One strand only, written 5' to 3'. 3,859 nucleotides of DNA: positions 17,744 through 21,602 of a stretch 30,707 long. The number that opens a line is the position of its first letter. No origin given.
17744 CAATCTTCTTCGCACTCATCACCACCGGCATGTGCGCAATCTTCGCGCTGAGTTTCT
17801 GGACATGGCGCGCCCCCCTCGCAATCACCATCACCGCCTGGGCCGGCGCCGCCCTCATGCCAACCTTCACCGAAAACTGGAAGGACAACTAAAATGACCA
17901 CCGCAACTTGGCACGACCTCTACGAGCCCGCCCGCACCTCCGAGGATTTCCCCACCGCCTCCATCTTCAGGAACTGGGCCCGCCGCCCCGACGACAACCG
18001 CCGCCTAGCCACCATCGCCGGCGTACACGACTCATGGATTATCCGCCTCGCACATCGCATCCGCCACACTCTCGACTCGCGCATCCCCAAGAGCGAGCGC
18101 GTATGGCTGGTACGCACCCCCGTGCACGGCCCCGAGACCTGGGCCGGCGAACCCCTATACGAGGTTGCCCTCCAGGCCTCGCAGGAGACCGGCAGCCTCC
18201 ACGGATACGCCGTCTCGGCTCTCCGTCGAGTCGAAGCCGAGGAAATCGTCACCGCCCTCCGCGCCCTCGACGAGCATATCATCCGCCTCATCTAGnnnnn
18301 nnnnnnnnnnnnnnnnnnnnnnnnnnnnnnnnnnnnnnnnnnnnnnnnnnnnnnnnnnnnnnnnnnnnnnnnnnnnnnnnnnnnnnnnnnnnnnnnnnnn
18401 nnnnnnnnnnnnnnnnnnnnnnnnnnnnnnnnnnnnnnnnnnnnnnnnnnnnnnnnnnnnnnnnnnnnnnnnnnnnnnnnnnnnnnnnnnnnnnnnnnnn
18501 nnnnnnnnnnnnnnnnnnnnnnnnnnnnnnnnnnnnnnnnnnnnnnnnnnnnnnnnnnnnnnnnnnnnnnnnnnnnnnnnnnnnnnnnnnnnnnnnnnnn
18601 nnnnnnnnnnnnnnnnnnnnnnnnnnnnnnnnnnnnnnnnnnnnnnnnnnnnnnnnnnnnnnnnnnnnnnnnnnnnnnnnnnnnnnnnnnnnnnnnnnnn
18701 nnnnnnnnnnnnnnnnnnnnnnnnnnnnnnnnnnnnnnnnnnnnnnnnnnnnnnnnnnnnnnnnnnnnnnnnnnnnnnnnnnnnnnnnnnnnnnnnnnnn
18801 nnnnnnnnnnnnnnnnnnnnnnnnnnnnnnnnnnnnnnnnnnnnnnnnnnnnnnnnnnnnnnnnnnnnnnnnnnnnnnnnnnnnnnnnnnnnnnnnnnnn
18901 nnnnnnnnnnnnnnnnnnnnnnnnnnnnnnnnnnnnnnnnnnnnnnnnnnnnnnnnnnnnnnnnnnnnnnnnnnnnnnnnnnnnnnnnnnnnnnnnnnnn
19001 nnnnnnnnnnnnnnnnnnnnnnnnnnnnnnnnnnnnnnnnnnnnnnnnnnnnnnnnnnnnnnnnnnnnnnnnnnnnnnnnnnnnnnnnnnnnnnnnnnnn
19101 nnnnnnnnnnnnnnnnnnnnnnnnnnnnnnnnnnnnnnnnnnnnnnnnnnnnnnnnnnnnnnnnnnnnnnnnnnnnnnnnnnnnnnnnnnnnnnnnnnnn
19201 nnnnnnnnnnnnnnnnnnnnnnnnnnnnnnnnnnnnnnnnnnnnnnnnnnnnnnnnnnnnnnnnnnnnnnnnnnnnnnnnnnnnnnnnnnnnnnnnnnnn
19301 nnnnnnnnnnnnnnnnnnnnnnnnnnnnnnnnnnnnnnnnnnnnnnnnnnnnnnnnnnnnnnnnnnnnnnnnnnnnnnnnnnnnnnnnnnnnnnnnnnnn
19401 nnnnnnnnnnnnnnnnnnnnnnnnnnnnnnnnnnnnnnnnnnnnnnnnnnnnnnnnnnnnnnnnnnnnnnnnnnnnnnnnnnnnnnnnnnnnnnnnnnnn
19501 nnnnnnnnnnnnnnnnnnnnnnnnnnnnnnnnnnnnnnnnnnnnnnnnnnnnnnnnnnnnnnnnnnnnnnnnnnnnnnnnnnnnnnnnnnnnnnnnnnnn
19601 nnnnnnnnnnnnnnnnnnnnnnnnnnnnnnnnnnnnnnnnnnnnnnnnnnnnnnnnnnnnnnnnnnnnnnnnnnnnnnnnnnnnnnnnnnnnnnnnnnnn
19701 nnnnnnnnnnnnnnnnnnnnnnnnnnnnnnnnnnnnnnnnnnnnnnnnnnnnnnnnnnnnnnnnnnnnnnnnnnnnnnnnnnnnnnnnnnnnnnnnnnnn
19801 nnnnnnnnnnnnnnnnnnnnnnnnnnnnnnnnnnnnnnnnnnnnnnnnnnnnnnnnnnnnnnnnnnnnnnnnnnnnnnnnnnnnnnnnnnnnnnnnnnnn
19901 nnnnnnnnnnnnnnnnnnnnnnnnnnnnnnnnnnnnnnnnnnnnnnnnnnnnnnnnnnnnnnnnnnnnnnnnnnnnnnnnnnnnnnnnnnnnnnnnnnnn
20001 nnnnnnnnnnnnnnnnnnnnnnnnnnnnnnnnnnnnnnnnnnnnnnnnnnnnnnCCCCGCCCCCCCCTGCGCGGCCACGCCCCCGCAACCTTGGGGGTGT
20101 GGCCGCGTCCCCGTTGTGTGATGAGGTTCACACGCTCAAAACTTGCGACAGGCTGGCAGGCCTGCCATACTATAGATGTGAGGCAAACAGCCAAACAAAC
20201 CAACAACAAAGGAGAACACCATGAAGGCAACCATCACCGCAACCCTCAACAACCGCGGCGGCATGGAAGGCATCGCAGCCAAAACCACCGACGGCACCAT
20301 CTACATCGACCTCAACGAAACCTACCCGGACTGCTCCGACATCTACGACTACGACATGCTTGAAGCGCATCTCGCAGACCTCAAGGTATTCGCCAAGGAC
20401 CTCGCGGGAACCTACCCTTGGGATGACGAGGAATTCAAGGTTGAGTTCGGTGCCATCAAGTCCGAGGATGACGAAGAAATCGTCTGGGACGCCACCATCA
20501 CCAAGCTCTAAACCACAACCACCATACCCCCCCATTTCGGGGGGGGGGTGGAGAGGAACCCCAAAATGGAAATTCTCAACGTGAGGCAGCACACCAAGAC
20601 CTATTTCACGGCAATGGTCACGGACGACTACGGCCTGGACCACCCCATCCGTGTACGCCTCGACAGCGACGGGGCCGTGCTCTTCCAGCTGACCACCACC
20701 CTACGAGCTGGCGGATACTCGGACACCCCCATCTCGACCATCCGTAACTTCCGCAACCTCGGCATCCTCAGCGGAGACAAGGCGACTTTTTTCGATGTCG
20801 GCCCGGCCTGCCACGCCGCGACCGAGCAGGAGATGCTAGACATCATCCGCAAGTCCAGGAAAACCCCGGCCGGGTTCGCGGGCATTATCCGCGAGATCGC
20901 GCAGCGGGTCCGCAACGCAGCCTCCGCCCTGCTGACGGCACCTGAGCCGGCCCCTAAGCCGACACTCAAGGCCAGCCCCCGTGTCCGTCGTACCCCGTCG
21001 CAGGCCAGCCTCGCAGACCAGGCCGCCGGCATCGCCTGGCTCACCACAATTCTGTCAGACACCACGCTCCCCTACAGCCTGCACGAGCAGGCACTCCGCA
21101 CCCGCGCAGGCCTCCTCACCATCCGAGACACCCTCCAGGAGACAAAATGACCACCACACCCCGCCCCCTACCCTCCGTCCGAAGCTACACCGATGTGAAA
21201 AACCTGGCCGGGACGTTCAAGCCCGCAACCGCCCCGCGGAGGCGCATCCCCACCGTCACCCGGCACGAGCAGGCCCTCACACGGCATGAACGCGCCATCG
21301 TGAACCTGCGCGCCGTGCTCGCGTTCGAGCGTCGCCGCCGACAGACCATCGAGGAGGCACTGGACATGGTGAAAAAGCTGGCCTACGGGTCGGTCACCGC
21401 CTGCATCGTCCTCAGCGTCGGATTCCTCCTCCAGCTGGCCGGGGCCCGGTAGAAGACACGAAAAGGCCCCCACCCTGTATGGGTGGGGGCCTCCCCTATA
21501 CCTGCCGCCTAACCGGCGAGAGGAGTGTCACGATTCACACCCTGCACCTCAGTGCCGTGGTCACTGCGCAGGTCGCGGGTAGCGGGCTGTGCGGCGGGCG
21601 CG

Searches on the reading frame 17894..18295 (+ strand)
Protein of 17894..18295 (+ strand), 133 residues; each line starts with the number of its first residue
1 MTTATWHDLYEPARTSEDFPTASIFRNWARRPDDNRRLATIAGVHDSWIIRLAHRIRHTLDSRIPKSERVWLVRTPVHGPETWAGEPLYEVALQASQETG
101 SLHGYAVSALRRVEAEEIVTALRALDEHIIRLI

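Call 12: search_protein_families(library=pfam, proteins=[window:17894-18295:+], max_evalue=0.01)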
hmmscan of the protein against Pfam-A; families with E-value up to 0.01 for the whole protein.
window:17894-18295:+ (133 aa): 0 families

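Call 14: search_protein_families(library=phrogs, proteins=[window:17894-18295:+], max_evalue=0.01)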
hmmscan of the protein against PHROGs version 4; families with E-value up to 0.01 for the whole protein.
window:17894-18295:+ (133 aa): 0 families

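Call 51: search_protein_families(library=phrogs, proteins=[window:17894-18295:+], max_evalue=1)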
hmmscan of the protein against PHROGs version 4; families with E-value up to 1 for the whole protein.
window:17894-18295:+ (133 aa): 1 family
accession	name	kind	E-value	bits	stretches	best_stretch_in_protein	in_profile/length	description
phrog_191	-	transcription regulation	0.3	12.3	1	36-74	27-65/106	CII-like transcriptional activator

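Call 52: search_protein_families(library=ncbifam, proteins=[window:17894-18295:+], max_evalue=1)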
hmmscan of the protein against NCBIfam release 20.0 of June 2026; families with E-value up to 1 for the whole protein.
window:17894-18295:+ (133 aa): 1 family
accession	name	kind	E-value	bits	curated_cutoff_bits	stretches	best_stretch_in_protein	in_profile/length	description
NF041590.1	blaCAE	exception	0.05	12.8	625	1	46-131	81-167/300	CAE family broad-spectrum class A beta-lactamase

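Call 53: find_homologous_proteins(query=window:17894-18295:+, max_evalue=0.001)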
Query window:17894-18295:+ (133 aa): 10 proteins with E <= 0.001 among 71 candidates.
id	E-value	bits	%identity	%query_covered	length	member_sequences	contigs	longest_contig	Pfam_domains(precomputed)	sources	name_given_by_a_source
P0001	1.7e-77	275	94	100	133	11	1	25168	-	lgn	-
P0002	5.3e-72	258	89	100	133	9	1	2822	-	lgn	-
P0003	8.5e-72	257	88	98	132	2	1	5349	-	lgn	-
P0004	1.4e-71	256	91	98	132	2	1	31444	-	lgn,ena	-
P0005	1.9e-71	256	89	98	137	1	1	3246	-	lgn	-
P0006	1.9e-67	243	86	98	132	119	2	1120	-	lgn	-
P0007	1.8e-62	227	80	95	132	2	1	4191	-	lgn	-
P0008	1.8e-60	220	78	96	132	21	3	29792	-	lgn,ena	-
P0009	1.1e-59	218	79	98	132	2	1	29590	-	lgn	-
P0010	8.7e-57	208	73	98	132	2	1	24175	-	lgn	-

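Call 55: find_encoding_contigs(protein=P0010, flank=10000, max_places=3)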
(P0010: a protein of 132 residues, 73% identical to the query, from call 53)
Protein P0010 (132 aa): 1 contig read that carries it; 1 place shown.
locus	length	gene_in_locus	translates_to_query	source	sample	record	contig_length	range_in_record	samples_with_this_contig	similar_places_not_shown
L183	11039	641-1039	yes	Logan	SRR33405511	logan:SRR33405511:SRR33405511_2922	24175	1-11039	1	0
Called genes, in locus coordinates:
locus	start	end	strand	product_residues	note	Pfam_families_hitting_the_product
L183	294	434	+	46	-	-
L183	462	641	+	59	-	-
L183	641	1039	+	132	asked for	-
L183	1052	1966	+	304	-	PF09588:YqaJ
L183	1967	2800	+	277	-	PF03837:RecT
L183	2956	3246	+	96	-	-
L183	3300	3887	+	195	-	-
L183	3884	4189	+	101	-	-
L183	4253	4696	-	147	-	-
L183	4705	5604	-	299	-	PF01510:Amidase_2, PF08460:SH3_5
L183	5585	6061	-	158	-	-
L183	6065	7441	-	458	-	-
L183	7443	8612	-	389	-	PF13385:Laminin_G_3 (weak)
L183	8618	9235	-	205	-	-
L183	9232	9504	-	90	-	-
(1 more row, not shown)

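Call 56: find_encoding_contigs(protein=P0009, flank=10000, max_places=3)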
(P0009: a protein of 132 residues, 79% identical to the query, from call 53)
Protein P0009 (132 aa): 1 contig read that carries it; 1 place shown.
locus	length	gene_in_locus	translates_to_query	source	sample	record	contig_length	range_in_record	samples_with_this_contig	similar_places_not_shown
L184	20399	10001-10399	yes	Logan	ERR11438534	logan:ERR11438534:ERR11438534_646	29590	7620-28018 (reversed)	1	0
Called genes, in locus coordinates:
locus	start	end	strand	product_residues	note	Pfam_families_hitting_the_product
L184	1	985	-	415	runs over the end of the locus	PF05133:SPP1_portal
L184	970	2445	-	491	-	PF20441:TerL_nuclease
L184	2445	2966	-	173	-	-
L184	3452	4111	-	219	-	-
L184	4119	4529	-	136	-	-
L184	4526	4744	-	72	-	-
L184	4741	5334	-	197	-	-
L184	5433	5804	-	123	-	-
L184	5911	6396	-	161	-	-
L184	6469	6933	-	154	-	PF05866:RusA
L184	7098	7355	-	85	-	PF01555:N6_N4_Mtase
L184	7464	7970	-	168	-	PF00436:SSB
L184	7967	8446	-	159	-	-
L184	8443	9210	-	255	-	PF13730:HTH_36, PF00392:GntR (weak)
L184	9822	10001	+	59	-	-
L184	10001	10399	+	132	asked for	-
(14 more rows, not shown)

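Call 57: find_encoding_contigs(protein=P0008, flank=10000, max_places=3)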
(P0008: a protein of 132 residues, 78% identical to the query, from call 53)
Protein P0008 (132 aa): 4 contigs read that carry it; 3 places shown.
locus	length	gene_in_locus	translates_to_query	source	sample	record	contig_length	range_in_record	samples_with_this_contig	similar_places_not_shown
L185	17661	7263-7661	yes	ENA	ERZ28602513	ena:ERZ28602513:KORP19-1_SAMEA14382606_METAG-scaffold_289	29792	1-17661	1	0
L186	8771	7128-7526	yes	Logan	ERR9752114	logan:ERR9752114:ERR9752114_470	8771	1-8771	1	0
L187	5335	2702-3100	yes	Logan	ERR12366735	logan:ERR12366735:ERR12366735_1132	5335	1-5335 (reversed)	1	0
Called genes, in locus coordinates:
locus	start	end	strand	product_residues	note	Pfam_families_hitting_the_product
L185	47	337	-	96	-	-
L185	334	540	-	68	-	-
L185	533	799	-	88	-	-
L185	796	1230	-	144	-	-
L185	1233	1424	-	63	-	-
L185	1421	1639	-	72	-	-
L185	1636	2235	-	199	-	-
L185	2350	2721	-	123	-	-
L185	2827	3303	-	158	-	-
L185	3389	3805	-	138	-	PF05866:RusA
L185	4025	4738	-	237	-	PF01170:UPF0020 (faint), PF01555:N6_N4_Mtase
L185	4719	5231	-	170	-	PF00436:SSB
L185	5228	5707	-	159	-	-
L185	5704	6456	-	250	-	PF13730:HTH_36, PF00392:GntR (weak)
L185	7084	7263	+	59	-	-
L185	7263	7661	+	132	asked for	-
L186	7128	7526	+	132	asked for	-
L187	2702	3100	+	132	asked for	-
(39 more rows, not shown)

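Call 69: predict_structure(alignment_id=A1)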
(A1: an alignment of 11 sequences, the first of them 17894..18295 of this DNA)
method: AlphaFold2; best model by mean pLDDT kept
length: 133 residues; sequences in the alignment: 11
mean_pLDDT: 64.4   pTM: 0.64
mean pLDDT of the five models: 64.4, 57.9, 54.5, 45.1, 41.9
residues with pLDDT >= 90: 0; 70-90: 64; 50-70: 49; < 50: 20
segments of 3 or more residues with pLDDT < 50: 1-16
pLDDT, mean of each block of 10 residues (from residue 1): 28 44 62 59 78 76 73 63 65 62 65 83 81 58
secondary structure, 60 per line:
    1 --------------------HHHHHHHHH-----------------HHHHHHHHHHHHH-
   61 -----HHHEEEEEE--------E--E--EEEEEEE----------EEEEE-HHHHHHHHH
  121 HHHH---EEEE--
elements in order: H21-29 H47-59 E69-74 E89-95 E106-110 H112-124 E128-131

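Call 77: fold_search(model_id=the predicted structure, library=pdb)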
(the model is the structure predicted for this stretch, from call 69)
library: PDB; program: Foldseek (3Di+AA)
matches with E <= 10: 164; with E <= 0.001: 0
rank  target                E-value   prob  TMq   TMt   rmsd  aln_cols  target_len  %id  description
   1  7pzy_AL               1.1e-01  0.80  0.35  0.54   4.9        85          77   13  Structure of the vacant Candida albicans 80S ribosome (released 2022-05-18)
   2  8oh6_CF               2.0e-01  0.69  0.37  0.57   4.4        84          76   14  Crystal structure of the Candida albicans 80S ribosome in complex with Paromomycin (500umol) (released 2024-10-02)
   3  9ihp_Q                2.6e-01  0.60  0.36  0.41   5.4       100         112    9  Open state without NUQM and with flavoprotein (classification state 3) of Pichia pastoris mitochondrial complex I in c (released 2025-10-15)
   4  8ba0_Q                2.6e-01  0.35  0.33  0.34   7.4       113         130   12  Drosophila melanogaster complex I in the Twisted state (Dm2) (released 2023-01-18)
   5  6rfq_Y                3.5e-01  0.44  0.34  0.36   6.6        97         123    9  Cryo-EM structure of a respiratory complex I assembly intermediate with NDUFAF2 (released 2018-10-10)
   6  7v2c_L                4.8e-01  0.41  0.33  0.35   6.8        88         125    8  Active state complex I from Q10 dataset (released 2022-03-02)
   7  6yj4_Q                5.1e-01  0.35  0.33  0.35   5.6        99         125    9  Structure of Yarrowia lipolytica complex I at 2.7 A (released 2020-08-12)
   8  7btb_k                7.3e-01  0.30  0.32  0.50   5.6        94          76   13  Cryo-EM structure of pre-60S ribosome from Saccharomyces cerevisiae rpl4delta63-87 strain at 3.22 Angstroms resolution (released 2020-10-28)
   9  6ozr_B                7.3e-01  0.14  0.26  0.16  10.1       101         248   11  Crystal structure of Mus musculus (Mm) Endonuclease V in complex with a 23mer RNA oligo containing an inosine after a  (released 2019-09-04)
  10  6woo_k                7.8e-01  0.33  0.35  0.55   5.8        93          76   16  CryoEM structure of yeast 80S ribosome with Met-tRNAiMet, eIF5B, and GDP (released 2020-09-23)
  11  8b9z_Q                7.8e-01  0.18  0.36  0.33  12.0       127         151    9  Drosophila melanogaster complex I in the Active state (Dm1) (released 2023-01-18)
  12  9mw6_A                8.3e-01  0.14  0.24  0.09   8.2        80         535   14  Cryo-EM structure of ancestral Dicer helicase bound to 27-bp dsRNA (released 2025-03-12)
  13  8cht_C                8.8e-01  0.09  0.23  0.22  14.9        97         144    9  Crystal structure of human PURA (fragment Glu57-Glu212, PUR repeat I and II) (released 2024-02-21)
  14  5x68_B                8.8e-01  0.03  0.13  0.06  14.0        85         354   13  Crystal Structure of Human KMO (released 2018-02-21)
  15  5o31_Q                9.4e-01  0.16  0.32  0.34   8.6       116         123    9  Mitochondrial complex I in the deactive state (released 2018-01-17)
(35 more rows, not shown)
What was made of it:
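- Tried and rejected: The AF2 model reached pLDDT 64 and Foldseek gave noise (calls 69, 77).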

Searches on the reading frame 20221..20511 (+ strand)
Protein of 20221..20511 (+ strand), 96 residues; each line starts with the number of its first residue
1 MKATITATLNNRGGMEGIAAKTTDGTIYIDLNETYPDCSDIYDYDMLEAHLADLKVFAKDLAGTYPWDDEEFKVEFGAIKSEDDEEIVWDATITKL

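Call 12: search_protein_families(library=pfam, proteins=[window:20221-20511:+], max_evalue=0.01)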
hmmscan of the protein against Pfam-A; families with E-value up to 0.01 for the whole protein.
window:20221-20511:+ (96 aa): 0 families

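Call 14: search_protein_families(library=phrogs, proteins=[window:20221-20511:+], max_evalue=0.01)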
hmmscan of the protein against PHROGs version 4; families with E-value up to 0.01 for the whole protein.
window:20221-20511:+ (96 aa): 0 families

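Call 51: search_protein_families(library=phrogs, proteins=[window:20221-20511:+], max_evalue=1)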
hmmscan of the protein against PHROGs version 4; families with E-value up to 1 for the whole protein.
window:20221-20511:+ (96 aa): 2 families
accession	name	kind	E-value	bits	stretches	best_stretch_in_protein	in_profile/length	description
phrog_27080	-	unknown function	0.1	13.9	1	36-81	5-48/83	-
phrog_10788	-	unknown function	0.21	12.7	1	5-60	30-83/114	-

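Call 52: search_protein_families(library=ncbifam, proteins=[window:20221-20511:+], max_evalue=1)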
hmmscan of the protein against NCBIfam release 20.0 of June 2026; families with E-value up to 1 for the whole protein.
window:20221-20511:+ (96 aa): 0 families

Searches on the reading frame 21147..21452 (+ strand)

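Call 12: search_protein_families(library=pfam, proteins=[window:21147-21452:+], max_evalue=0.01)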
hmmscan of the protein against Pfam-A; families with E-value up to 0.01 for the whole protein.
window:21147-21452:+ (101 aa): 0 families

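Call 14: search_protein_families(library=phrogs, proteins=[window:21147-21452:+], max_evalue=0.01)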
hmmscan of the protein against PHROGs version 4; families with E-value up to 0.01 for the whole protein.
window:21147-21452:+ (101 aa): 0 families

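Call 51: search_protein_families(library=phrogs, proteins=[window:21147-21452:+], max_evalue=1)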
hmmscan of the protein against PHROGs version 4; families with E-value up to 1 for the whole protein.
window:21147-21452:+ (101 aa): 1 family
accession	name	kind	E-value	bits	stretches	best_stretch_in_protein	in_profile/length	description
phrog_3534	-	unknown function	0.13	13.3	1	42-74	78-110/117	-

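Call 52: search_protein_families(library=ncbifam, proteins=[window:21147-21452:+], max_evalue=1)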
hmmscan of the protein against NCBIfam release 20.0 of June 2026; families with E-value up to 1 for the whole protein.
window:21147-21452:+ (101 aa): 0 families
